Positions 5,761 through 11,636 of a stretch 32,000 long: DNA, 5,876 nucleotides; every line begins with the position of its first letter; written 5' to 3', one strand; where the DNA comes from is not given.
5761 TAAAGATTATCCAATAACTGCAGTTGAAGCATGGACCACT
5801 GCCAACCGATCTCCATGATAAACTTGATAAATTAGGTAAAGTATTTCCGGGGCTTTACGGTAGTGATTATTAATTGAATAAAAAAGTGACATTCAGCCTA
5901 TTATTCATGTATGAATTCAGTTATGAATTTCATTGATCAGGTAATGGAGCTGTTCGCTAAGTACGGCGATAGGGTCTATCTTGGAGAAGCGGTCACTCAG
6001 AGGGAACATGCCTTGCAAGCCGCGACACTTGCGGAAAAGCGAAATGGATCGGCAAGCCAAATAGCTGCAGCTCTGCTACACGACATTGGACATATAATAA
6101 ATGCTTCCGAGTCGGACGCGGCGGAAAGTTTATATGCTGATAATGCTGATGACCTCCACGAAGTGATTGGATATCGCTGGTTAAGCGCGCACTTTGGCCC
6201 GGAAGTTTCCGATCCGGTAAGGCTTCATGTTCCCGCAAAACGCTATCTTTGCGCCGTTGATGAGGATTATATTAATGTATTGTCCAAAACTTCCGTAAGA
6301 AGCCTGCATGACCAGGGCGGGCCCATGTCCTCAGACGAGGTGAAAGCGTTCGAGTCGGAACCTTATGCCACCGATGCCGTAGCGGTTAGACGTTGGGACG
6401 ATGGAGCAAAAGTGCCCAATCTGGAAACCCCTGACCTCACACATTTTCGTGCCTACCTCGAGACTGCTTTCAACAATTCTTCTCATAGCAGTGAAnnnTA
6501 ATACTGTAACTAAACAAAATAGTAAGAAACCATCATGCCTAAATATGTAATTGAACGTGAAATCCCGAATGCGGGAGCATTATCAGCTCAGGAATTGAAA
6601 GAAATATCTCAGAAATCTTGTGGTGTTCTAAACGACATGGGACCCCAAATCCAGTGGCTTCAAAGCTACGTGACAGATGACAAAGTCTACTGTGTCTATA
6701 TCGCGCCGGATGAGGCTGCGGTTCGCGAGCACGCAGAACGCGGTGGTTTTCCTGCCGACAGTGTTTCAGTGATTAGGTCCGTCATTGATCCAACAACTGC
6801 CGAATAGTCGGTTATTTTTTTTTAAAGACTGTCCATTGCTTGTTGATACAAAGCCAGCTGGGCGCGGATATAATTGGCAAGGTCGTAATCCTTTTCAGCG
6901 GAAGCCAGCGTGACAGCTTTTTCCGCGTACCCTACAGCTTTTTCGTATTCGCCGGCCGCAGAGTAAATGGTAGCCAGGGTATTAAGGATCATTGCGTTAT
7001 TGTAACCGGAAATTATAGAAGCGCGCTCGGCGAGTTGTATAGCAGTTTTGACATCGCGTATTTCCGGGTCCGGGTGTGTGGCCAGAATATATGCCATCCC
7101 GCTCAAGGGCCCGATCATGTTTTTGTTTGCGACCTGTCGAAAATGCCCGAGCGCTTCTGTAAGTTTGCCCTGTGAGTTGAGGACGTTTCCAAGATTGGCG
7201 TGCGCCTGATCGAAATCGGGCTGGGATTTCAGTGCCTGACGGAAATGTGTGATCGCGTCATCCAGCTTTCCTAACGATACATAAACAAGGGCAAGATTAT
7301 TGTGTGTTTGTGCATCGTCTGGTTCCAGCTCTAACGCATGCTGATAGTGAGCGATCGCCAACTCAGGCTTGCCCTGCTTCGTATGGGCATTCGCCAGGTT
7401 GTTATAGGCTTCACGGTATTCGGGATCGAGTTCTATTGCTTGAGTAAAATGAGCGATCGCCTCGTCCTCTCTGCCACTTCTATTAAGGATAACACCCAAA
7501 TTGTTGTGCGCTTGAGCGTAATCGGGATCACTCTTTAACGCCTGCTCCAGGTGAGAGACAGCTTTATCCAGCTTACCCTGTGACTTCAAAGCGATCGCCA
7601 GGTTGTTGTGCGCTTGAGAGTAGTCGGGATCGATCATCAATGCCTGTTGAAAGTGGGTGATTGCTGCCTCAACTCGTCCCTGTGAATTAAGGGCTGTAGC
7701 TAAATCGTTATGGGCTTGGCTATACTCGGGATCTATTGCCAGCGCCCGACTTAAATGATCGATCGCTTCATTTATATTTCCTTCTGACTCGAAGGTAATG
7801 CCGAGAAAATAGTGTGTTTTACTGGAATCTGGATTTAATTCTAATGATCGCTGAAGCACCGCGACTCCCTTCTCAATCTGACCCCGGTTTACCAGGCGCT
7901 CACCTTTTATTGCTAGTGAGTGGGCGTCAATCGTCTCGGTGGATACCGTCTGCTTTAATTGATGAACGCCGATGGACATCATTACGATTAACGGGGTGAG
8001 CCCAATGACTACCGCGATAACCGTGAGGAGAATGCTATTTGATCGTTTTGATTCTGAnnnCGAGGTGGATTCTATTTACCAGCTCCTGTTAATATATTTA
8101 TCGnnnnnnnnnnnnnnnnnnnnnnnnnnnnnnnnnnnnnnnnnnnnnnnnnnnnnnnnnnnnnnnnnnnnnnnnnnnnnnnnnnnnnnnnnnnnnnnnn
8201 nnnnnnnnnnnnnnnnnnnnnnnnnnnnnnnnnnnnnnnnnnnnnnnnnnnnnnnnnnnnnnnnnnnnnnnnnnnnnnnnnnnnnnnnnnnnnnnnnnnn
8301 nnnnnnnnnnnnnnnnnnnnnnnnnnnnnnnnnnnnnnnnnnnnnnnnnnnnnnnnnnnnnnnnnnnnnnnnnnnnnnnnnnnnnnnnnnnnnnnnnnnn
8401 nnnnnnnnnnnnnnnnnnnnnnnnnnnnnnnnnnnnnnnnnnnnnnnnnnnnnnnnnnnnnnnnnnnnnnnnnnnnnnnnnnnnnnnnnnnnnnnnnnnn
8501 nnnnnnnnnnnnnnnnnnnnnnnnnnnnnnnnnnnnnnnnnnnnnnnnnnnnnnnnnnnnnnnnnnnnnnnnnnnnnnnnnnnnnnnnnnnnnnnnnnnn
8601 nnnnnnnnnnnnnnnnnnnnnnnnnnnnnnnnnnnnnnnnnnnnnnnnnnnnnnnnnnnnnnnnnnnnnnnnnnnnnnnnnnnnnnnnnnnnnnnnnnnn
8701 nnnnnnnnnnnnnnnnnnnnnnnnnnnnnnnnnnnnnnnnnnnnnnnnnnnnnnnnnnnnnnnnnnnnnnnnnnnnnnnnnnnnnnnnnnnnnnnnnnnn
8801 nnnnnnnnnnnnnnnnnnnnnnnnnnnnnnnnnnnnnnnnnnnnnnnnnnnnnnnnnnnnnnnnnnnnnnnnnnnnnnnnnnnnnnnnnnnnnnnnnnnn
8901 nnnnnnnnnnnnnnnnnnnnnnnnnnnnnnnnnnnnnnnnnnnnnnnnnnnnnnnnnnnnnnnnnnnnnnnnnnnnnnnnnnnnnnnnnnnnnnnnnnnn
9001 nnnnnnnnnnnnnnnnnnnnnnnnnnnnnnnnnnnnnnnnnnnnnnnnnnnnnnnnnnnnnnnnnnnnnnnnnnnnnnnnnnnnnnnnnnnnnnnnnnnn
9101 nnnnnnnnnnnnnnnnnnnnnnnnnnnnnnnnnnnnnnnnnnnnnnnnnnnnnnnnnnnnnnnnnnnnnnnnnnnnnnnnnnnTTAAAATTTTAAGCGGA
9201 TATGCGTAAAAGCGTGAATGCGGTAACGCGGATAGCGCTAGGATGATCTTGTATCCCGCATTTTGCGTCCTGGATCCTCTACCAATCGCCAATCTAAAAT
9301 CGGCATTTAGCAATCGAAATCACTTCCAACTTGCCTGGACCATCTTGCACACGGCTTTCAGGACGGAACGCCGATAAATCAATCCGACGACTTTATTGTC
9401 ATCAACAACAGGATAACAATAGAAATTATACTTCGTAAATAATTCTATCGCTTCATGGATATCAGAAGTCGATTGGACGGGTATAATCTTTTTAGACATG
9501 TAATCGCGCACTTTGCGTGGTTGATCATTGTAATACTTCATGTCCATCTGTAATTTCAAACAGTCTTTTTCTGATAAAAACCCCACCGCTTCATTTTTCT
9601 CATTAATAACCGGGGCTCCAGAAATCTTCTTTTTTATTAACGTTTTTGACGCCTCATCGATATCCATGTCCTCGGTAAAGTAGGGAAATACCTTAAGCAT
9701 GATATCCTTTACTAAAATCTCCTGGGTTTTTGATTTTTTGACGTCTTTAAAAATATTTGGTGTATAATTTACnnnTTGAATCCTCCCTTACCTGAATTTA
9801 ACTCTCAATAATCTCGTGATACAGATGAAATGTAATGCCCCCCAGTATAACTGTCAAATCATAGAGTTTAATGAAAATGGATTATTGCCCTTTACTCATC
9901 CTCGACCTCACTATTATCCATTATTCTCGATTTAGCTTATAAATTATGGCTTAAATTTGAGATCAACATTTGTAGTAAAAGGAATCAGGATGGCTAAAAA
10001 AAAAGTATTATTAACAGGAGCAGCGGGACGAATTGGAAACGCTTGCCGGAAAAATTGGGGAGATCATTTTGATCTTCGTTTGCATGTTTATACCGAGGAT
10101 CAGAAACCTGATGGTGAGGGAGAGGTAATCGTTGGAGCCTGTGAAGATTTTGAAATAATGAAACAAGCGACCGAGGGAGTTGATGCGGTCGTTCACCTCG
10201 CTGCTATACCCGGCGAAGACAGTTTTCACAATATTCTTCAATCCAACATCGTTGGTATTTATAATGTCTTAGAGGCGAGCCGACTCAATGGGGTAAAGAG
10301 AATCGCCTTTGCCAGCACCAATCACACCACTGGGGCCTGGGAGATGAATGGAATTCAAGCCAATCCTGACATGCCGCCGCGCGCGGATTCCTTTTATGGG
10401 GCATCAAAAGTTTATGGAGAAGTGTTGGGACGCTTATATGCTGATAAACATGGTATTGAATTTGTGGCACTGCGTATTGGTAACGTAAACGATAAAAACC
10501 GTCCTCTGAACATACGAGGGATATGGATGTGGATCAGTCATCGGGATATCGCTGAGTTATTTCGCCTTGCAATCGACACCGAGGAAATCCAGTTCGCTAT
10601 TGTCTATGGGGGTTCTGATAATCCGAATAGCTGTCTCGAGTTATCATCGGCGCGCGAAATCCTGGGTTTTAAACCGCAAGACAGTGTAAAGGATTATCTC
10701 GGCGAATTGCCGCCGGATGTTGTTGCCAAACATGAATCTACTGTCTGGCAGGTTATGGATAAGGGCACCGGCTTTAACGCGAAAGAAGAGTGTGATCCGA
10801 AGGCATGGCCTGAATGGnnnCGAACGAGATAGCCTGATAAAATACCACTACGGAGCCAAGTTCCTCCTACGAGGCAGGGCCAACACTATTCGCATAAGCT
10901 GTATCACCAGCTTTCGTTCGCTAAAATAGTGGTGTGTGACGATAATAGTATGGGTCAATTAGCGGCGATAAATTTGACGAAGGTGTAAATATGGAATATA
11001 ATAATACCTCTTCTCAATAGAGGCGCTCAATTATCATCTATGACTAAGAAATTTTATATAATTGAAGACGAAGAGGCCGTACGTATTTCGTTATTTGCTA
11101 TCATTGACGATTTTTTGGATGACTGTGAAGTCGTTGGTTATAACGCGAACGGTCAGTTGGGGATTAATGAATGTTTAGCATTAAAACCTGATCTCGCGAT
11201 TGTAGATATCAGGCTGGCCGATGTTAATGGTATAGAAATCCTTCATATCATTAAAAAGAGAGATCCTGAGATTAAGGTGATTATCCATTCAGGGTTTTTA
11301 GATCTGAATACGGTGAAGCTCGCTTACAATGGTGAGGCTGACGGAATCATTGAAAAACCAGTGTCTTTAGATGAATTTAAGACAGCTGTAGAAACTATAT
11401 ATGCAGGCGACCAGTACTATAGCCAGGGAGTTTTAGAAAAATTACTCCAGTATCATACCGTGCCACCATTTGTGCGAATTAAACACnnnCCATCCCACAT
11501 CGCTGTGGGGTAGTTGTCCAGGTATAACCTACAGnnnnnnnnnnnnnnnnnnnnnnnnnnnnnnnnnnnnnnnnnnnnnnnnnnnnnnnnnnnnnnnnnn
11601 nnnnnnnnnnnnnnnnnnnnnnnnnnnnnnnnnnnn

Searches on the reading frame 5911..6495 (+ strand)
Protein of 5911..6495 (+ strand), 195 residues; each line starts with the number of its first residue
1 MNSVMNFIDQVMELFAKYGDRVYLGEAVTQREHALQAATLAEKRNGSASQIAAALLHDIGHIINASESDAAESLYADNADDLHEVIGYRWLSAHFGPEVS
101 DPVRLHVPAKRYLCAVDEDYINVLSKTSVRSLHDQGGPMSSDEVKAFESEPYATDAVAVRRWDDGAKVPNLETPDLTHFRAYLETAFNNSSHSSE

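Call 57: search_protein_families(library=pfam, proteins=[window:5911-6495:+], max_evalue=0.001)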
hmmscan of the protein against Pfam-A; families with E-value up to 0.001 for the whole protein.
window:5911-6495:+ (195 aa): 1 family
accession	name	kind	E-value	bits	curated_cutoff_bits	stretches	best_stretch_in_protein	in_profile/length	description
PF01966.28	HD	-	9.4e-06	26.3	22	1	32-106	3-85/116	HD domain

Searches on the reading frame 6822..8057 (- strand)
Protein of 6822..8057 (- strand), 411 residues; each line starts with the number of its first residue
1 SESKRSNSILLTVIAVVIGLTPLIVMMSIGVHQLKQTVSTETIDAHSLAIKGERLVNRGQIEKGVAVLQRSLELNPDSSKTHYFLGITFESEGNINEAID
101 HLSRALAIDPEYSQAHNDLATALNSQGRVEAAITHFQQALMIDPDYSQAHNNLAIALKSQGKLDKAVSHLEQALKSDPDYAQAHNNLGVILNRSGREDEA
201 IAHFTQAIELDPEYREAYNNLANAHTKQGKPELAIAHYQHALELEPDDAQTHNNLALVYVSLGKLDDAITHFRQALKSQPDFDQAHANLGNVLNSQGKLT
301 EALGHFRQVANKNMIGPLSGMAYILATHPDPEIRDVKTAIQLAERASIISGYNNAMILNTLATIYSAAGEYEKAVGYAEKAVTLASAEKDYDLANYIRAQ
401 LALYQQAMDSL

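Call 57: search_protein_families(library=pfam, proteins=[window:6822-8057:-], max_evalue=0.001)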
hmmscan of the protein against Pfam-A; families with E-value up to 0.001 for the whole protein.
window:6822-8057:- (411 aa): 43 families (the best 25 are shown)
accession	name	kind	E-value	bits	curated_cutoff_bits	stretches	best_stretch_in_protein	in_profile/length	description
PF00515.34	TPR_1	-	4.8e-73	238.7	27.8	6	216-248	2-34/34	Tetratricopeptide repeat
PF13414.12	TPR_11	-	9.7e-63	208.1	26.8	6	223-263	2-42/42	TPR repeat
PF07719.23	TPR_2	-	1.8e-60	196.5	27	6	216-248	2-34/34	Tetratricopeptide repeat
PF13181.12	TPR_8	-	3.3e-51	167.5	25.7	4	216-248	2-34/34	Tetratricopeptide repeat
PF13431.12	TPR_17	-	2.9e-50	164.8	24.4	6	237-269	1-33/34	Tetratricopeptide repeat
PF13432.12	TPR_16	-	1e-46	157.3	32.7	5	153-212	3-62/65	Tetratricopeptide repeat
PF13424.12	TPR_12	-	8.6e-46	154.5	30.1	5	216-278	4-74/77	Tetratricopeptide repeat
PF14559.12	TPR_19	-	9.3e-45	151.3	25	6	125-184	3-62/68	Tetratricopeptide repeat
PF13428.12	TPR_14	-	3.7e-40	132.7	23.5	5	216-256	2-42/44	Tetratricopeptide repeat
PF13176.12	TPR_7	-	2.7e-35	117.8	27.9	1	217-248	1-32/36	Tetratricopeptide repeat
PF13374.12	TPR_10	-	1.3e-32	111.2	27.5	2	217-244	4-31/42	Tetratricopeptide repeat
PF13174.12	TPR_6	-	1.2e-20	73.1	26.3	0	153-179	6-32/33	Tetratricopeptide repeat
PF07721.20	TPR_4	-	1.8e-18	65.7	27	0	148-172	2-26/26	Tetratricopeptide repeat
PF12895.13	ANAPC3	-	4.8e-18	65.7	27.2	1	196-274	4-81/82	Anaphase-promoting complex, cyclosome, subunit 3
PF24575.1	TPR_Slam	-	3.9e-17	63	35.2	1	76-136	44-104/104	Surface lipoprotein assembly modifier, N-terminal TPR repeats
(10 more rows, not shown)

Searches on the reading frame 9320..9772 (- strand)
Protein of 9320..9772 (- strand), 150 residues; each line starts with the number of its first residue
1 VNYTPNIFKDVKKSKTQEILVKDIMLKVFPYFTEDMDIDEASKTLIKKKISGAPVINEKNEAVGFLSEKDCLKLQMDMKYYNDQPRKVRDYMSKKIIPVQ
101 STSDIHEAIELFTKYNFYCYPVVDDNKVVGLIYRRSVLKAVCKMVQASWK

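Call 57: search_protein_families(library=pfam, proteins=[window:9320-9772:-], max_evalue=0.001)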
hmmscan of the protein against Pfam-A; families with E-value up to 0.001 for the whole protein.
window:9320-9772:- (150 aa): 1 family
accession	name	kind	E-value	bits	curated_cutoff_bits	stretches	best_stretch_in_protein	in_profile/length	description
PF00571.33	CBS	-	3.1e-28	98.3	24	2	88-141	1-55/57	CBS domain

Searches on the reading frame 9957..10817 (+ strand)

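Call 57: search_protein_families(library=pfam, proteins=[window:9957-10817:+], max_evalue=0.001)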
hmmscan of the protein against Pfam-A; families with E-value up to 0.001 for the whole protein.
window:9957-10817:+ (287 aa): 6 families
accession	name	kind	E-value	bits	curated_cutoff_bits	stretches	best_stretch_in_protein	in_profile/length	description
PF01370.27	Epimerase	-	1.5e-18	67.5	20.9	1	17-177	1-172/240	NAD dependent epimerase/dehydratase family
PF16363.11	GDP_Man_Dehyd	-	4.1e-11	43.4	27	1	50-182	49-188/332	GDP-mannose 4,6 dehydratase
PF01073.25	3Beta_HSD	-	3.2e-08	33.4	22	1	47-127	39-122/280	3-beta hydroxysteroid dehydrogenase/isomerase family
PF13460.12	NAD_binding_10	-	5.1e-08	33.4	27.2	1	21-131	1-108/184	NAD(P)H-binding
PF02719.21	Polysacc_synt_2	-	1.5e-07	31.3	20.2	1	55-177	56-171/293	Polysaccharide biosynthesis protein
PF07993.18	NAD_binding_4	-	1.7e-05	24.6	20.1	1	68-179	82-209/258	Male sterility protein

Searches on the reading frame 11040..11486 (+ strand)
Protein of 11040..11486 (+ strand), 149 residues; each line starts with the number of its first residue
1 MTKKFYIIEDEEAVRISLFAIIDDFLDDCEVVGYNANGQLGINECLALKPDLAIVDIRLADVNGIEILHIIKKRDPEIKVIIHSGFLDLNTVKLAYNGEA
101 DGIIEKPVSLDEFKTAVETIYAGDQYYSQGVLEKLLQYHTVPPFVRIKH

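Call 5: search_protein_families(library=pfam, proteins=[window:11040-11486:+], max_evalue=0.01)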
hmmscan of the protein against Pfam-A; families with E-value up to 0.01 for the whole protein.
window:11040-11486:+ (149 aa): 1 family
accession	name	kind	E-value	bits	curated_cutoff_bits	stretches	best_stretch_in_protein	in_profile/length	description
PF00072.30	Response_reg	-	4.3e-18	65.9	30.2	1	6-117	2-110/111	Response regulator receiver domain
